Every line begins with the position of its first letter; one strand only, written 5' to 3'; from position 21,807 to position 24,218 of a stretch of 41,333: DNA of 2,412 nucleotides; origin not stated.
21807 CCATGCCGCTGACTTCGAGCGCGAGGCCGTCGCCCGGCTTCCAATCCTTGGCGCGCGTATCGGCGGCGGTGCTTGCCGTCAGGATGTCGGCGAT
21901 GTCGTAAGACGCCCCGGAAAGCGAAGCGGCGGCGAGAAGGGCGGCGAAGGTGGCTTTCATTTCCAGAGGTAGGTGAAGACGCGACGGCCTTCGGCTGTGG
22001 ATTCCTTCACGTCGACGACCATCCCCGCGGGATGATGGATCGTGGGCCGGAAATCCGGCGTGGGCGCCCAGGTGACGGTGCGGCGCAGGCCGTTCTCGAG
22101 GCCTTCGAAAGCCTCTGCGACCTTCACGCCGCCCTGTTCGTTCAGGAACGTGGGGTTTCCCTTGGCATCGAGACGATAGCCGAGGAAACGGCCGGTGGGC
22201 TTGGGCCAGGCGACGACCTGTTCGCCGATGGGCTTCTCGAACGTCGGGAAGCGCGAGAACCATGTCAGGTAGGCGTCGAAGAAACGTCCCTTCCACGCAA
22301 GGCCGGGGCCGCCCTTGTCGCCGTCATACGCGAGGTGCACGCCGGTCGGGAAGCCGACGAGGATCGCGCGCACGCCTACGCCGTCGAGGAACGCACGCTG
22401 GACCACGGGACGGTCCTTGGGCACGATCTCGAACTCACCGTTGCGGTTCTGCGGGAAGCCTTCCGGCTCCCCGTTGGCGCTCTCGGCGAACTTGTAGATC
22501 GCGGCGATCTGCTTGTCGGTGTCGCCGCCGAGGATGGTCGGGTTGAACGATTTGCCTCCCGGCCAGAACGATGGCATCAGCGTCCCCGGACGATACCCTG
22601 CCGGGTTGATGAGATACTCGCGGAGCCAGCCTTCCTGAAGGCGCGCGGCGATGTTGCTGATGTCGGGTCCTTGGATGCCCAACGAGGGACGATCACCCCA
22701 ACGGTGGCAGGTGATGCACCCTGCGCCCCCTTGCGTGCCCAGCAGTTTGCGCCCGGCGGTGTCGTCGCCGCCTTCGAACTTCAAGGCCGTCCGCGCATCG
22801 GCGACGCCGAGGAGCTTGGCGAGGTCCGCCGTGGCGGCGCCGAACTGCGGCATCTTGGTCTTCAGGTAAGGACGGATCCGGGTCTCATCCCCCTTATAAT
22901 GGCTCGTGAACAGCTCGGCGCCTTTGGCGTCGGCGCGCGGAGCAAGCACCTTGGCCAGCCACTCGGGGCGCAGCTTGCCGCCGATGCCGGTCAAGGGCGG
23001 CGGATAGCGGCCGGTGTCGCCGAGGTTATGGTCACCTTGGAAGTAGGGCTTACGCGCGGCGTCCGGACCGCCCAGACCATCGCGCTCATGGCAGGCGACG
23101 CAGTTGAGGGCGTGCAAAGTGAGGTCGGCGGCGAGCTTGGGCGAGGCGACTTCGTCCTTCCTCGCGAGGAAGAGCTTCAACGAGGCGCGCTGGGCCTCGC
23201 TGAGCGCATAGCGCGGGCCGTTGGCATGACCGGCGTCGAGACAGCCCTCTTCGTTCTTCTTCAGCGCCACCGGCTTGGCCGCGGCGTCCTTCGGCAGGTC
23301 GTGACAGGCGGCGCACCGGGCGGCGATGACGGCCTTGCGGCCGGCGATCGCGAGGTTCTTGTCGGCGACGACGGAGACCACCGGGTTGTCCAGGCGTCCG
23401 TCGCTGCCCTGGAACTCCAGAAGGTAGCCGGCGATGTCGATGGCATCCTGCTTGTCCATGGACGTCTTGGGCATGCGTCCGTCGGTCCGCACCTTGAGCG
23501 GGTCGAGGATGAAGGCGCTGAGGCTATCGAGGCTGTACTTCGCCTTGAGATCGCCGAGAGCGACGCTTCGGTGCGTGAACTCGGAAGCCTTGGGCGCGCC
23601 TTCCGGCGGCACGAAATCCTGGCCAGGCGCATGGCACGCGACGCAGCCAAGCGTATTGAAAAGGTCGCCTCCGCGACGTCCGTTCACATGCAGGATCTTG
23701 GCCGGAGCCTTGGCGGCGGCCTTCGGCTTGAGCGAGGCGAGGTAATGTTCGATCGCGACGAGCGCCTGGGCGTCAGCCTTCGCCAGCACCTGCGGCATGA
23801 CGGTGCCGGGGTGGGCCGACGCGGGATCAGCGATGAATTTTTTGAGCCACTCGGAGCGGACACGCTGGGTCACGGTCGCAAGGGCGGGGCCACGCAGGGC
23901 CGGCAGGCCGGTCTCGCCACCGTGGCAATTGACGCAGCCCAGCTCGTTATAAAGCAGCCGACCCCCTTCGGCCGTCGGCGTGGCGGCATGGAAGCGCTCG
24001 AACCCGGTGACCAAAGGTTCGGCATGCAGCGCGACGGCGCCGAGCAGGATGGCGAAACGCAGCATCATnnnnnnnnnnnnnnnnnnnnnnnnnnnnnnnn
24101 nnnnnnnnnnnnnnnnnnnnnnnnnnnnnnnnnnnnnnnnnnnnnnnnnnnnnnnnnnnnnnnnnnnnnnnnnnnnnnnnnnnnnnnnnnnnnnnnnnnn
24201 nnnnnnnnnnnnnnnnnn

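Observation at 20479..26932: Fully exported, translationally coupled operon (DJ-1/PfpI, TAT TIM-barrel, pentahaem cytochrome c, beta-propeller) under a divergent XylR-like regulator: candidate uncharacterised periplasmic carbohydrate-oxidation module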

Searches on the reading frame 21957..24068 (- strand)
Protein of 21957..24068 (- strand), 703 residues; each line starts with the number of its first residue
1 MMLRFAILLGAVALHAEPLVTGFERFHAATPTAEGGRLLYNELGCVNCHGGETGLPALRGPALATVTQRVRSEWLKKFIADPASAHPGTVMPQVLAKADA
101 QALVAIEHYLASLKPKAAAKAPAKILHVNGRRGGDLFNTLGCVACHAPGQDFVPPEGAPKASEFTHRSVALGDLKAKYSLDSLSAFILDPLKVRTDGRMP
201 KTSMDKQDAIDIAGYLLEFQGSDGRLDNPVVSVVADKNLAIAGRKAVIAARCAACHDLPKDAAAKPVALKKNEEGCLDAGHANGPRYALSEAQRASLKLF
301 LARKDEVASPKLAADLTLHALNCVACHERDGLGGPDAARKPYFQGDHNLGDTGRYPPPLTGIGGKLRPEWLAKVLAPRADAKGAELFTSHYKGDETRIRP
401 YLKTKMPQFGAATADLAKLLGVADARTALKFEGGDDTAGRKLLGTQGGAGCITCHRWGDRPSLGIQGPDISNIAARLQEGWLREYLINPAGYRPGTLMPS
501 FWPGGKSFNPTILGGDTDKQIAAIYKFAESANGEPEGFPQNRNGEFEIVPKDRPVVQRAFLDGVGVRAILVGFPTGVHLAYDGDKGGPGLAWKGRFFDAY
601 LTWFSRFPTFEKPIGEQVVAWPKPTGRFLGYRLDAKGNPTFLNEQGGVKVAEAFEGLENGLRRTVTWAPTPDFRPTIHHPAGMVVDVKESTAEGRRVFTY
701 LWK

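Call 4: search_protein_families(library=pfam, proteins=[window:21957-24068:-], max_evalue=0.01)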
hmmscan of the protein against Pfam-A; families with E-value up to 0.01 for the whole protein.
window:21957-24068:- (703 aa): 6 families
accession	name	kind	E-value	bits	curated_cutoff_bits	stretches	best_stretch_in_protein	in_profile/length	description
PF00034.26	Cytochrom_C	-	5.8e-28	98.5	21.3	3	35-113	3-89/90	Cytochrome c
PF13442.11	Cytochrome_CBB3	-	2.2e-13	50.8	27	1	33-105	3-66/68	Cytochrome C oxidase, cbb3-type, subunit III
PF02433.20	FixO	-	6.7e-10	39.3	29.6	0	60-94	103-137/219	Cytochrome C oxidase, mono-heme subunit/FixO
PF09699.15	Paired_CXXCH_1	-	0.00066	19.8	20.6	0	439-457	20-38/41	Doubled CXXCH motif (Paired_CXXCH_1)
PF22113.1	Mtrc-MtrF_II-IV_dom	-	0.0027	17.7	30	0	244-330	1-91/176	Outer membrane cytochrome MtrC/MtrF-like, domains II/IV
PF14522.11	Cytochrome_C7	-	0.0038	17.4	24.8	0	249-328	13-49/67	Cytochrome c7 and related cytochrome c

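Call 5: search_protein_families(library=ncbifam, proteins=[window:21957-24068:-], max_evalue=0.01)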
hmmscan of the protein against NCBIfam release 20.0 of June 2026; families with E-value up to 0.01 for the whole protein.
window:21957-24068:- (703 aa): 15 families
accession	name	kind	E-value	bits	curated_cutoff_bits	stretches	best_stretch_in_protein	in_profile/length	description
TIGR04485.1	thiosulf_SoxX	equivalog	5.3e-20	71.9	61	2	449-524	3-71/78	sulfur oxidation c-type cytochrome SoxX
NF011055.0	PRK14487.1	subfamily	1.7e-10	40.8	218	0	60-93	109-142/212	cbb3-type cytochrome c oxidase subunit II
NF045773.1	cytochro_C550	exception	2.2e-09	37.3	125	1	43-99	58-112/118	cytochrome c550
TIGR00781.1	ccoO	equivalog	4.3e-08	33.1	200.65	0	60-93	103-136/232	cytochrome-c oxidase, cbb3-type subunit II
NF011054.0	PRK14486.1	equivalog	1.3e-07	31.5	447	0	7-50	20-68/294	putative bifunctional cbb3-type cytochrome c oxidase subunit II/cytochrome c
NF045774.1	cytochro_C551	exception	1.6e-07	31.2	118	0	39-92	45-95/110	cytochrome c551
TIGR00782.1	ccoP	equivalog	1.2e-06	28.1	179.95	0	31-148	105-220/285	cytochrome-c oxidase, cbb3-type subunit III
TIGR02603.1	CxxCH_TIGR02603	domain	1.9e-06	27.9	68.15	0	434-490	1-51/134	putative heme-binding domain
NF050122.1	bc1_QcrC_actin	exception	2.1e-06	27.3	200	1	28-147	36-152/253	cytochrome bc1 complex diheme cytochrome c subunit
NF041895.1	choice_anch_V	domain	5.9e-05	23.1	42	0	439-469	18-47/150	choice-of-anchor V domain-containing protein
NF045930.1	Cytc6PetJCyano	equivalog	0.00082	19.3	135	0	128-157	26-54/110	cytochrome c6 PetJ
NF040968.1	FeS_ExtO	equivalog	0.002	17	200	0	240-330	31-121/416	selenite/tellurite reduction operon b-type cytochrome iron-sulfur cluster-binding subunit ExtO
NF040967.1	cytc_ExtN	equivalog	0.0021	17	200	0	240-331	31-122/415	selenite/tellurite reduction operon c-type cytochrome ExtN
NF040606.1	CytoC_perox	subfamily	0.0024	17.1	150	0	98-150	265-317/524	di-heme-cytochrome C peroxidase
NF011053.0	PRK14485.1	subfamily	0.0033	15.7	1080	0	60-94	592-626/716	putative bifunctional cbb3-type cytochrome c oxidase subunit I/II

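Call 7: search_solved_structures(query=window:21957-24068:-, max_evalue=0.1)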
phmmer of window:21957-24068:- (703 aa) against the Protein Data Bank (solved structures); distinct sequences matched with E-value up to 0.1: 7.
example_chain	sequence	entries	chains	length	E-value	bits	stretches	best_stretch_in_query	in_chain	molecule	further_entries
1h31_B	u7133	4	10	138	4.8e-07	31.7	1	429-508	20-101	CYTOCHROME C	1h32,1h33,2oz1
6kls_C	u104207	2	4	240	2.3e-05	26.1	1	458-535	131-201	Cytochrome c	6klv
3mk7_B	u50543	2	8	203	0.00062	21.4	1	466-527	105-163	Cytochrome c oxidase, cbb3-type, subunit O | Cbb3-type cytochrome c oxidase subunit II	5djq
9g6b_B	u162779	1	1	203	0.001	20.7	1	466-525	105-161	Cbb3-type cytochrome c oxidase subunit II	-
2c1d_B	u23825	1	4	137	0.022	16.3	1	429-503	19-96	SOXX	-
8smr_F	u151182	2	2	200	0.044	15.3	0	466-501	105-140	Cbb3-type Cytochrome C oxidase subunit II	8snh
6xkw_o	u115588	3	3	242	0.052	15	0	457-501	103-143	Cytochrome c oxidase, Cbb3-type, subunit II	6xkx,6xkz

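Call 17: find_homologous_proteins(query=window:21957-24068:-, max_evalue=0.00001)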
Query window:21957-24068:- (703 aa): 1667 proteins with E <= 0.00001 among 8000 candidates; the best 120 are listed.
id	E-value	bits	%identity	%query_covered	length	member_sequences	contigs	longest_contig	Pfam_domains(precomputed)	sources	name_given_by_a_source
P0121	0.0e+0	1480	90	98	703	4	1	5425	PF02433.21,PF13442.12,PF00034.27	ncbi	-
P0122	0.0e+0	1466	88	100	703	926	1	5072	PF02433.21,PF13442.12,PF00034.27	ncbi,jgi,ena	jgi:cytochrome c553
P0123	0.0e+0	1461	89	100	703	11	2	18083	PF02433.21,PF13442.12,PF00034.27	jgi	jgi:cytochrome c553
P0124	0.0e+0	1455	88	98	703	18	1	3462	PF02433.21,PF13442.12,PF00034.27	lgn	-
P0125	0.0e+0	1451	88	100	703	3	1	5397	PF02433.21,PF13442.12,PF00034.27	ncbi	-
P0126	0.0e+0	1435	89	100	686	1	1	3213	PF02433.21,PF13442.12,PF00034.27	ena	-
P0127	0.0e+0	1434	89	100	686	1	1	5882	PF02433.21,PF13442.12,PF00034.27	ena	-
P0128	0.0e+0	1434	89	100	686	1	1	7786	PF02433.21,PF13442.12,PF00034.27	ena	-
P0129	0.0e+0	1433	89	100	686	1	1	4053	PF02433.21,PF13442.12,PF00034.27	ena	-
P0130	0.0e+0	1428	88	100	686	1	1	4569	PF02433.21,PF13442.12,PF00034.27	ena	-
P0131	0.0e+0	1426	88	100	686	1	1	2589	PF02433.21,PF13442.12,PF00034.27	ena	-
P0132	0.0e+0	1425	88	100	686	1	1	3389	PF02433.21,PF13442.12,PF00034.27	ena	-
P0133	0.0e+0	1425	87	100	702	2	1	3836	PF02433.21,PF13442.12,PF00034.27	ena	-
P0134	0.0e+0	1425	88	100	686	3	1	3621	PF02433.21,PF13442.12,PF00034.27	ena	-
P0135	0.0e+0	1425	88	100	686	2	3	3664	PF02433.21,PF13442.12,PF00034.27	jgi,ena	jgi:cytochrome c553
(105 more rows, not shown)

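Call 41: find_homologous_proteins(query=A4, max_evalue=0.00001)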
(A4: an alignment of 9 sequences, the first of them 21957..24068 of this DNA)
Query A4 (9 sequences) (703 aa, profile of the alignment): 1666 proteins with E <= 0.00001 among 8000 candidates; the best 120 are listed.
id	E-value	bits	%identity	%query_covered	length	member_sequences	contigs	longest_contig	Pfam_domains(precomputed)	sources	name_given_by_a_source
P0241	0.0e+0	1281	62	98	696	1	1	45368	PF02433.21,PF13442.12,PF00034.27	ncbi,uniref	ncbi:MAG: c-type cytochrome [Chthoniobacter sp.]|uniref:c-type cytochrome n=1 Tax=Chthoniobacter sp.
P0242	0.0e+0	1268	57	100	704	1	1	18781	PF02433.21,PF13442.12,PF00034.27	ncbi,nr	ncbi:MAG: c-type cytochrome [Verrucomicrobia bacterium]|nr:c-type cytochrome [Verrucomicrobiota bact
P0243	0.0e+0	1263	56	100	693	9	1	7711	PF02433.21,PF13442.12,PF00034.27,PF14522.12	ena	-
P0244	0.0e+0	1252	61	100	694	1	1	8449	PF02433.21,PF13442.12,PF00034.27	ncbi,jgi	-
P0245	0.0e+0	1252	60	100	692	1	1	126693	PF02433.21,PF13442.12,PF00034.27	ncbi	-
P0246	0.0e+0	1252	61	100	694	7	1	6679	PF02433.21,PF13442.12,PF00034.27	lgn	-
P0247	0.0e+0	1251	61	100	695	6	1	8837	PF02433.21,PF13442.12,PF00034.27,PF14522.12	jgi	jgi:cytochrome c2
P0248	0.0e+0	1248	61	100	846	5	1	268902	PF02433.21,PF13442.12,PF00034.27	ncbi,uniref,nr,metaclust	ncbi:hypothetical protein CfE428DRAFT_3207 [Chthoniobacter flavus Ellin428]|uniref:Cytochrome c doma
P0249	0.0e+0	1248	61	99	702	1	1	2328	PF02433.21,PF13442.12,PF00034.27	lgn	-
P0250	0.0e+0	1246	60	99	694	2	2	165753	PF02433.21,PF13442.12,PF00034.27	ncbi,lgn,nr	ncbi:MAG: c-type cytochrome [Chthoniobacter sp.]|nr:c-type cytochrome [Chthoniobacter sp.]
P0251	0.0e+0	1241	60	100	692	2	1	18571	PF02433.21,PF13442.12,PF00034.27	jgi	jgi:cytochrome c2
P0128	0.0e+0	1239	89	100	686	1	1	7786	PF02433.21,PF13442.12,PF00034.27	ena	-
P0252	0.0e+0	1238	61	100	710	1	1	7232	PF02433.21,PF13442.12,PF00034.27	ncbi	-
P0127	0.0e+0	1238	89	100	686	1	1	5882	PF02433.21,PF13442.12,PF00034.27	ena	-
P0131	0.0e+0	1237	88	100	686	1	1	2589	PF02433.21,PF13442.12,PF00034.27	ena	-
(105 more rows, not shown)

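Call 45: find_encoding_contigs(protein=P0248, flank=10000, max_places=2)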
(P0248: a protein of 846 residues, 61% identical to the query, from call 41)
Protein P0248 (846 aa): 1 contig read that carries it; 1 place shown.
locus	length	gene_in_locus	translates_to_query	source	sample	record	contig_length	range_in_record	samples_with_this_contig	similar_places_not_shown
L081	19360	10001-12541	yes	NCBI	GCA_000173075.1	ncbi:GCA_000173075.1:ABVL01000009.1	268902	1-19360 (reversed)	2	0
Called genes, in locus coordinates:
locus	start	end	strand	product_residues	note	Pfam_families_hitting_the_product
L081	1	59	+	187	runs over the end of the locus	PF01258:zf-dskA_traR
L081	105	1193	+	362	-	PF21338:Top1B_N_bact, PF01028:Topoisom_I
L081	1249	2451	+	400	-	PF00890:FAD_binding_2, PF01266:DAO, PF01494:FAD_binding_3 (weak), PF07992:Pyr_redox_2 (weak), PF13450:NAD_binding_8 (weak)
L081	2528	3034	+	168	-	PF05974:DUF892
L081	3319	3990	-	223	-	PF07963:N_methyl (faint)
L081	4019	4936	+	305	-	PF00561:Abhydrolase_1, PF12146:Hydrolase_4, PF12697:Abhydrolase_6, PF20408:Abhydrolase_11 (faint), PF00326:Peptidase_S9 (faint)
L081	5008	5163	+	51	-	-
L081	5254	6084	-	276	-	PF00797:Acetyltransf_2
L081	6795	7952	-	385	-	PF13407:Peripla_BP_4 (faint), PF13377:Peripla_BP_3, PF12833:HTH_18, PF00165:HTH_AraC (weak)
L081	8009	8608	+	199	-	PF01965:DJ-1_PfpI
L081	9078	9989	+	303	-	PF01261:AP_endonuc_2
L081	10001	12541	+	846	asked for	PF02433:FixO (faint), PF00034:Cytochrom_C (weak), PF13442:Cytochrome_CBB3 (faint)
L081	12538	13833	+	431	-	PF23500:DUF7133 (weak)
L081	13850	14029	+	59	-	-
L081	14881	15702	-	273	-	-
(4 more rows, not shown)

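Call 59: predict_structure(alignment_id=A5)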
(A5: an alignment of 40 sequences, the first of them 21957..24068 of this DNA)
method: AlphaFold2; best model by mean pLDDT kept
length: 703 residues; sequences in the alignment: 40
mean_pLDDT: 68.8   pTM: 0.62
mean pLDDT of the five models: 68.8, 63.0, 62.4, 56.8, 56.6
residues with pLDDT >= 90: 48; 70-90: 342; 50-70: 191; < 50: 122
segments of 3 or more residues with pLDDT < 50: 8-22, 280-284, 345-354, 378-404, 447-468, 493-498, 533-547, 598-614
pLDDT, mean of each block of 10 residues (from residue 1): 48 36 56 85 77 74 79 89 72 74 92 66 72 83 73 73 67 85 87 71 83 86 64 88 87 76 63 51 56 82 83 83 72 62 49 50 61 58 31 39 58 77 70 72 54 34 43 66 70 50 62 76 74 39 48 71 70 87 84 65 36 59 68 85 89 89 90 84 78 85 69
secondary structure, 60 per line:
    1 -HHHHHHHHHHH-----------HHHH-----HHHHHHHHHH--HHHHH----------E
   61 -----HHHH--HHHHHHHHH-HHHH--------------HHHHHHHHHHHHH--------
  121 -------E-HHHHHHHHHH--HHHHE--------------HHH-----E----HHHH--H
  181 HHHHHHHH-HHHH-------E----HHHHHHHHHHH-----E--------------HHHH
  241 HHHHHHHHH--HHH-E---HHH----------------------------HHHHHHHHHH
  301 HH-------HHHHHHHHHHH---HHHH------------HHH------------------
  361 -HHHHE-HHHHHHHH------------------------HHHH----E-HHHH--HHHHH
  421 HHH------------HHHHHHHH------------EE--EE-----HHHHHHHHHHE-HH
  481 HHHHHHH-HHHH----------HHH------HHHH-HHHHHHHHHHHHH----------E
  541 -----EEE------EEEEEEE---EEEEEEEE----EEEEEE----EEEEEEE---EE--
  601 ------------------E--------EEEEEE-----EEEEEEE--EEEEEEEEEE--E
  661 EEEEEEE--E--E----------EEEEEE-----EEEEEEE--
elements in order (helices of 4 or more, strands of 3 or more residues): H2-12 H24-27 H33-42 H45-49 H66-69 H72-80 H82-85 H100-112 H130-139 H142-145 H174-177 H180-188 H190-193 H206-216 H237-249 H291-302 H310-320 H324-327 H362-365 H368-375 H400-403 H410-413 H416-423 H436-443 H467-476 H479-487 H489-492 H512-515 H517-529 E546-548 E555-561 E565-572 E577-582 E587-593 E628-633 E639-645 E648-657 E660-667 E684-689 E695-701

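Call 66: fold_search(model_id=the predicted structure, library=pdb)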
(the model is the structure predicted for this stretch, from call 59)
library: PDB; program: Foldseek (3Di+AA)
matches with E <= 10: 682; with E <= 0.001: 0
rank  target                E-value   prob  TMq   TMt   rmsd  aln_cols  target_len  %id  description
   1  1h32_B                4.2e-02  0.99  0.11  0.44   8.1       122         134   24  Reduced SoxAX complex from Rhodovulum sulfidophilum (released 2002-11-07)
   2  2yh3                  9.2e-02  0.18  0.07  0.11  14.4       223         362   11  The structure of BamB from E. coli (released 2011-05-25)
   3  9dtb                  1.3e-01  0.20  0.06  0.10  16.7       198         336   11  Crystal structure of the WDR domain of WDR91 in complex with DR3460 (released 2024-10-16)
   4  9dta_A                1.4e-01  0.18  0.06  0.09  16.6       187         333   11  Crystal structure of the WDR domain of WDR91 in complex with DR3448 (released 2024-10-16)
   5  3prw                  1.4e-01  0.18  0.06  0.10  15.0       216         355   13  Crystal structure of the lipoprotein BamB (released 2011-01-19)
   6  2v42_B                1.6e-01  0.18  0.07  0.16  15.7       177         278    9  Crystal structure of RseB: a sensor for periplasmic stress response in E. coli (released 2007-08-28)
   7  1j0m                  1.7e-01  0.09  0.11  0.10  21.3       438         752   10  Crystal Structure of Bacillus sp. GL1 Xanthan Lyase that Acts on Side Chains of Xanthan (released 2003-04-01)
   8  8t55_A                1.8e-01  0.15  0.06  0.09  17.0       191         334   10  Co-crystal structure of the WD-repeat domain of human WDR91 in complex with MR46654 (released 2023-07-05)
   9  3v7d_D                1.8e-01  0.11  0.05  0.08  15.8       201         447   11  Crystal Structure of ScSkp1-ScCdc4-pSic1 peptide complex (released 2012-05-02)
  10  7e25                  1.9e-01  0.72  0.09  0.34   8.6       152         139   10  Crystal structure of human FABP7 complexed with palmitic acid (released 2021-07-14)
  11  3v7d_B                1.9e-01  0.10  0.06  0.08  17.0       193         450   12  Crystal Structure of ScSkp1-ScCdc4-pSic1 peptide complex (released 2012-05-02)
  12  2v42_A                2.1e-01  0.16  0.07  0.16  15.8       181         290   10  Crystal structure of RseB: a sensor for periplasmic stress response in E. coli (released 2007-08-28)
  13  9ejp                  2.5e-01  0.14  0.06  0.10  15.6       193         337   11  Crystal structure of WDR91 in complex with XS838489 (released 2025-02-26)
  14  5bvt                  2.6e-01  0.72  0.08  0.35   8.8       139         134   12  Palmitate-bound pFABP5 (released 2015-08-05)
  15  7ufs_A                2.6e-01  0.25  0.10  0.07  17.6       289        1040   11  Cryo-EM Structure of Bl_Man38B at 3.4 A (released 2022-11-16)
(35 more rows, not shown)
